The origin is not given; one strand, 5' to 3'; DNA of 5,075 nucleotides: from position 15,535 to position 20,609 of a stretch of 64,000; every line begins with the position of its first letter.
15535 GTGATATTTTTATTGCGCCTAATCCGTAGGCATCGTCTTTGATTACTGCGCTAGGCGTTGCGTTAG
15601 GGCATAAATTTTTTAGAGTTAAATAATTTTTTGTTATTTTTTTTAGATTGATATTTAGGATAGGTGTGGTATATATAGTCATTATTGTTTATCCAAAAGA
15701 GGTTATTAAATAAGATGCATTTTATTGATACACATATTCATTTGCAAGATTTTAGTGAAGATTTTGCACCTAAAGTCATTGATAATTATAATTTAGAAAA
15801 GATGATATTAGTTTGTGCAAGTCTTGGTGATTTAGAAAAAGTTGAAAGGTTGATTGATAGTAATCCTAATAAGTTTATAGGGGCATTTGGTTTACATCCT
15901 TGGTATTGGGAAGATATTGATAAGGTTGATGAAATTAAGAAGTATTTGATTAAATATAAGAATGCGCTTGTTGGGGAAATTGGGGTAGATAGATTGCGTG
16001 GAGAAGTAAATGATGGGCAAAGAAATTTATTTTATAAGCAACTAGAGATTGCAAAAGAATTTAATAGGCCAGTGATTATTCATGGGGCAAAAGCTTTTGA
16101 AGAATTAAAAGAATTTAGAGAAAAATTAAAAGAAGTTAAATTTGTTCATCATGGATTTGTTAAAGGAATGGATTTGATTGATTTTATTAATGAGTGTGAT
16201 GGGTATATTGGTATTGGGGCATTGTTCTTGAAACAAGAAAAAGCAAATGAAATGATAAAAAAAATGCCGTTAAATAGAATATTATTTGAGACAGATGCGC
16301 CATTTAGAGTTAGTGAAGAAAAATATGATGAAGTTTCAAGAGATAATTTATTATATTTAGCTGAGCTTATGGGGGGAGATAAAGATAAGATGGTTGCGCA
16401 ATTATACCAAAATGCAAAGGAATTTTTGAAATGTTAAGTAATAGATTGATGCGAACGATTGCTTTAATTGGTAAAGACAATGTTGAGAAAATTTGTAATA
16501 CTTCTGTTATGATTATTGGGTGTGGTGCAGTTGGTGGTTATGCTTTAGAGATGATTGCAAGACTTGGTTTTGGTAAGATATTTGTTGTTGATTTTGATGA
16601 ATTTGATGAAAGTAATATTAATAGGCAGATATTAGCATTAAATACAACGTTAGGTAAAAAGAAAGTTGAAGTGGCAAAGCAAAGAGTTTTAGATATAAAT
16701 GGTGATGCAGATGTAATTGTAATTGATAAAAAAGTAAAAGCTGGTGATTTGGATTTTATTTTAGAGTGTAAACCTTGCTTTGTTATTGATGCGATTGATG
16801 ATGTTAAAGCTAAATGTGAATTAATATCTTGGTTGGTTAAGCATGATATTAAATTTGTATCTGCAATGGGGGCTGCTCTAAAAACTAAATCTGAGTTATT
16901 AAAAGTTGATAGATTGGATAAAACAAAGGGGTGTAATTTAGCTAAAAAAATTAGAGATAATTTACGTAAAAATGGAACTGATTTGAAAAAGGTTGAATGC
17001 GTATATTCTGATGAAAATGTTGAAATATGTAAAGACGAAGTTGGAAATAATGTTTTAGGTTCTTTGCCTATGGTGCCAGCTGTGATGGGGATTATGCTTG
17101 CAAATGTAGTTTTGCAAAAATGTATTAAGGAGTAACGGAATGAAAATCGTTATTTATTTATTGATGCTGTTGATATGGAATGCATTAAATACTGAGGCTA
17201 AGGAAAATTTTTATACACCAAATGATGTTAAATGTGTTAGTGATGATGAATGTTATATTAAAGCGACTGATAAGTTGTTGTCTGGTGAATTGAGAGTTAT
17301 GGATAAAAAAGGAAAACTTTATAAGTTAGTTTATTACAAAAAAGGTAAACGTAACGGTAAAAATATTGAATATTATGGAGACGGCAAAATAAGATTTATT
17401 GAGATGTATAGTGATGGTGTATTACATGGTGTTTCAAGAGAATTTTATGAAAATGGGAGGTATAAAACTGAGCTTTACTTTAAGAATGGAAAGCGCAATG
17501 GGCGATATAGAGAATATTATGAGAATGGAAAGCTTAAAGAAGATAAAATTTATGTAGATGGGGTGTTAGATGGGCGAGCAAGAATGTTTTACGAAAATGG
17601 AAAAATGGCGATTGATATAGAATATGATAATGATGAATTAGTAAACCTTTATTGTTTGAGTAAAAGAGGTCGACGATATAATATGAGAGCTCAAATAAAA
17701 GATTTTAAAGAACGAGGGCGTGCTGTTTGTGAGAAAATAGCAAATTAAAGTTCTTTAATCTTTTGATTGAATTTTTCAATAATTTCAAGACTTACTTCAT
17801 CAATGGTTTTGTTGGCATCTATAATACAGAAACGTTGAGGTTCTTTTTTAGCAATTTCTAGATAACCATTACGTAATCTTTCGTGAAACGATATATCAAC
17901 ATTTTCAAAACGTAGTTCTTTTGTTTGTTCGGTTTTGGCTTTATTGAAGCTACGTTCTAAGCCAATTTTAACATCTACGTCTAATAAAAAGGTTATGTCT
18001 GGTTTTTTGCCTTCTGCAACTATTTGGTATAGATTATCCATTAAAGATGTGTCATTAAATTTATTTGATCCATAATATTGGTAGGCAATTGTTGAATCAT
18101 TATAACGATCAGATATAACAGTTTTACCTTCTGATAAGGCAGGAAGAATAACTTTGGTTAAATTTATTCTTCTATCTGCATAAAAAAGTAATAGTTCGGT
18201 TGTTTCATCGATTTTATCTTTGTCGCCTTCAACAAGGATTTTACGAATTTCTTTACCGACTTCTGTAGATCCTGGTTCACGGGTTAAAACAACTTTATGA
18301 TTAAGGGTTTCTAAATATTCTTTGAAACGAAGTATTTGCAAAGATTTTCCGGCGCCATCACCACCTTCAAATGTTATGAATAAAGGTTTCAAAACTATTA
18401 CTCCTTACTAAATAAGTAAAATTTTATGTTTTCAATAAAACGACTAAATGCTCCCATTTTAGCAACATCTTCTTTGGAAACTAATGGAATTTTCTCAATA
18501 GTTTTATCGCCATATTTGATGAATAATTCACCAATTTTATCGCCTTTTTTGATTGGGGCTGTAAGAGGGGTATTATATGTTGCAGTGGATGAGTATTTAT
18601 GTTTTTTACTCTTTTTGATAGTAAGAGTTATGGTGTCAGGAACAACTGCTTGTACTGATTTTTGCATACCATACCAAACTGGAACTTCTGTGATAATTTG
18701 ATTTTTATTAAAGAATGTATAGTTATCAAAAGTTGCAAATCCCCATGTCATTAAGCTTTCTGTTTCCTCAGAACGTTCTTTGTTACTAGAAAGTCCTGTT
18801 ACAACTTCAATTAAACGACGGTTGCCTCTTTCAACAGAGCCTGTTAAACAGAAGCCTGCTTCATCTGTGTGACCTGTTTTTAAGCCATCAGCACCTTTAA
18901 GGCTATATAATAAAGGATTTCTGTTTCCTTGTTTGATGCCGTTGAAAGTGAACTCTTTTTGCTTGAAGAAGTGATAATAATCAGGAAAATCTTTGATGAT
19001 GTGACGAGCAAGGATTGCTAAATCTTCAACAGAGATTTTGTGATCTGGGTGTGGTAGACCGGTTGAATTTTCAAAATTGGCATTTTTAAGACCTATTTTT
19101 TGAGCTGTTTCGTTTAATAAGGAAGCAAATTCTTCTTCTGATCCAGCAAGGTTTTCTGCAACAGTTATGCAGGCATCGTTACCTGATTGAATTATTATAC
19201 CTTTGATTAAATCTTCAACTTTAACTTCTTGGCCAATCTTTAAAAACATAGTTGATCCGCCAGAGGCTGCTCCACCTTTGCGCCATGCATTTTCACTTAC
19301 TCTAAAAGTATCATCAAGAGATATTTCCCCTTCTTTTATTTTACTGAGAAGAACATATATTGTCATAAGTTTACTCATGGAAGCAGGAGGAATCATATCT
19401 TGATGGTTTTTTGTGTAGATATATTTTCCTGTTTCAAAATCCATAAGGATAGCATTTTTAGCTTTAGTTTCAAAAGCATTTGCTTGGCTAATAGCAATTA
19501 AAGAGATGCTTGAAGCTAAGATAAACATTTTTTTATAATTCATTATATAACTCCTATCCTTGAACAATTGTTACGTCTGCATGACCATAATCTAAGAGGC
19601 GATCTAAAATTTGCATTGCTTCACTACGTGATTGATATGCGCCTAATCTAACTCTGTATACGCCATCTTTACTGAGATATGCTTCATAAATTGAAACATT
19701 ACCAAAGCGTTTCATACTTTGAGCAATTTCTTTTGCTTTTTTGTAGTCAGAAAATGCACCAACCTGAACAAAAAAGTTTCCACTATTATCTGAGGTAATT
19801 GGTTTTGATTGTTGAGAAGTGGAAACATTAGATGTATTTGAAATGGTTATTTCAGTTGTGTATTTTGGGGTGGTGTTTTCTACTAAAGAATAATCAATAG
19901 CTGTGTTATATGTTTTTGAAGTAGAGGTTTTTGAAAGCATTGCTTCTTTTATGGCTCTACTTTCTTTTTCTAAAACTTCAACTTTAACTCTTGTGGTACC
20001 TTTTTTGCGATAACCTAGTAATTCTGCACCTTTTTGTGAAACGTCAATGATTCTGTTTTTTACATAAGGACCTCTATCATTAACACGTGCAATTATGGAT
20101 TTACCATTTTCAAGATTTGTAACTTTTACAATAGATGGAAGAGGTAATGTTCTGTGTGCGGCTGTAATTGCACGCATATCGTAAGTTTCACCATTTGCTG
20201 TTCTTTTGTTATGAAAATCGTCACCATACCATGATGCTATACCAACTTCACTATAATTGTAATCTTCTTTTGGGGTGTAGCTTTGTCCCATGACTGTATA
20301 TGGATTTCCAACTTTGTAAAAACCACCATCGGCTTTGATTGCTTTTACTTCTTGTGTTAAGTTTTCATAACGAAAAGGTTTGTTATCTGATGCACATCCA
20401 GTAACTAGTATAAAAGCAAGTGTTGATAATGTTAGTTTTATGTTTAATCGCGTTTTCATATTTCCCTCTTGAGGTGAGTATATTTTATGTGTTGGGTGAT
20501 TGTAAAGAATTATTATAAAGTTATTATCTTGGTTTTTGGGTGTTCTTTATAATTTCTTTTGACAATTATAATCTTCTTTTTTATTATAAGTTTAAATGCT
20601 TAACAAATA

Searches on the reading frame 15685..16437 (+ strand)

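Call 67: search_protein_families(library=pfam, proteins=[window:15685-16437:+], max_evalue=0.000001)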
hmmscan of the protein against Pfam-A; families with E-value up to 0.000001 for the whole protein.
window:15685-16437:+ (250 aa): 1 family
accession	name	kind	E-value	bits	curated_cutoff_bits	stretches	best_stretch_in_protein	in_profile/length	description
PF01026.27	TatD_DNase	-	2.2e-42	145.7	27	1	14-248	1-252/253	TatD related DNase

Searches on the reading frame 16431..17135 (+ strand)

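Call 67: search_protein_families(library=pfam, proteins=[window:16431-17135:+], max_evalue=0.000001)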
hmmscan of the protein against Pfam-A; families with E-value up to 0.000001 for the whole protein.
window:16431-17135:+ (234 aa): 1 family
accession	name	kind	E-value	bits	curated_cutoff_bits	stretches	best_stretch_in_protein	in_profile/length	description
PF00899.27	ThiF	-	1.9e-37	129.2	28.1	1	8-230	6-201/238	ThiF family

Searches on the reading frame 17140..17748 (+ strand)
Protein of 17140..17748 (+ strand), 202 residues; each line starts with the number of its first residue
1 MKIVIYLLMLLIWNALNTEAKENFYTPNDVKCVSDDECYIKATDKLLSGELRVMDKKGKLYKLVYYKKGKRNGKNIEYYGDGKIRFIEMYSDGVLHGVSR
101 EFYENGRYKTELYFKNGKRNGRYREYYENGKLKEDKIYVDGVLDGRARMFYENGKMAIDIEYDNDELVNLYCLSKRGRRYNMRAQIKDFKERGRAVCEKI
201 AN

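Call 67: search_protein_families(library=pfam, proteins=[window:17140-17748:+], max_evalue=0.000001)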
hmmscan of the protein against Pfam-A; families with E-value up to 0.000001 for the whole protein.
window:17140-17748:+ (202 aa): 1 family
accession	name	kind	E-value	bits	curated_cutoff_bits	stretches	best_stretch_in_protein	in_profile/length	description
PF07661.19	MORN_2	-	1.9e-17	61.7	29.6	0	119-139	1-21/22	MORN repeat variant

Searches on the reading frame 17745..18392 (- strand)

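Call 67: search_protein_families(library=pfam, proteins=[window:17745-18392:-], max_evalue=0.000001)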
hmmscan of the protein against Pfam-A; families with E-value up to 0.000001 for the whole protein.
window:17745-18392:- (215 aa): 1 family
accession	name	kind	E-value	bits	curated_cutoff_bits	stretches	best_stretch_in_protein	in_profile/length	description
PF02223.23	Thymidylate_kin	-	3.7e-49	167.4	27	1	8-204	1-185/185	Thymidylate kinase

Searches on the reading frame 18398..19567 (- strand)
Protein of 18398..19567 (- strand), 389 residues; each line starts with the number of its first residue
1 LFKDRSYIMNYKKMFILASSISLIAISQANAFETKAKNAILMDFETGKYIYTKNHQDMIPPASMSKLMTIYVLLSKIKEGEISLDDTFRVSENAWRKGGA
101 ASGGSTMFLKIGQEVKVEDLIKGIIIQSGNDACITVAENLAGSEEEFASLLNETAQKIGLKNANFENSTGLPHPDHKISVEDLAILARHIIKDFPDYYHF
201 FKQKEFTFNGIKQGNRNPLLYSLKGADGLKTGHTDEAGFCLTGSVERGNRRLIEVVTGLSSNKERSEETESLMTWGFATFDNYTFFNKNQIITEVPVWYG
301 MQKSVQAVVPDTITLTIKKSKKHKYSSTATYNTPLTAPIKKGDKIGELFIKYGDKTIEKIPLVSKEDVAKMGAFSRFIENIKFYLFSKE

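Call 67: search_protein_families(library=pfam, proteins=[window:18398-19567:-], max_evalue=0.000001)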
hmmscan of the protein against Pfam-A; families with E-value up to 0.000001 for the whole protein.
window:18398-19567:- (389 aa): 3 families
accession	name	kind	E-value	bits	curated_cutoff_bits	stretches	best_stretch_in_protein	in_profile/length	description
PF00768.25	Peptidase_S11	-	9.4e-75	251.6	27.6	1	29-258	5-236/239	D-alanyl-D-alanine carboxypeptidase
PF07943.18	PBP5_C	-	1.2e-24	86.7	21.2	1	280-370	1-91/91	Penicillin-binding protein 5, C-terminal domain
PF13354.11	Beta-lactamase2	-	1.2e-11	44.8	22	1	41-191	4-147/214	Beta-lactamase enzyme family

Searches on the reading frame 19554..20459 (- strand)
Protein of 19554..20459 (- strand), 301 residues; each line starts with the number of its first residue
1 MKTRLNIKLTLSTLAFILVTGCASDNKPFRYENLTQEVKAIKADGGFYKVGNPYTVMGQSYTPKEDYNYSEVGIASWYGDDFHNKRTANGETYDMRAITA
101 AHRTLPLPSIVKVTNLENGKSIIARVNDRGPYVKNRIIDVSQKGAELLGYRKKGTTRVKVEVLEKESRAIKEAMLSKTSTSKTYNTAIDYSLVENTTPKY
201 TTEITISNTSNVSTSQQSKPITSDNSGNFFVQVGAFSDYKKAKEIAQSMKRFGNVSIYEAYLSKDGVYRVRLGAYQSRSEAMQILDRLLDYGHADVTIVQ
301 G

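Call 67: search_protein_families(library=pfam, proteins=[window:19554-20459:-], max_evalue=0.000001)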
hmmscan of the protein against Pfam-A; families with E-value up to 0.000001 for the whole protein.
window:19554-20459:- (301 aa): 2 families
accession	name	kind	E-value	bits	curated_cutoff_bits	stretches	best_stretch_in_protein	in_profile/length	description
PF03330.24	DPBB_1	-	5.4e-25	87.9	28.8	1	71-160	2-83/83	Lytic transglycolase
PF05036.18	SPOR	-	1e-12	48.7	21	1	226-288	2-64/76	SPOR domain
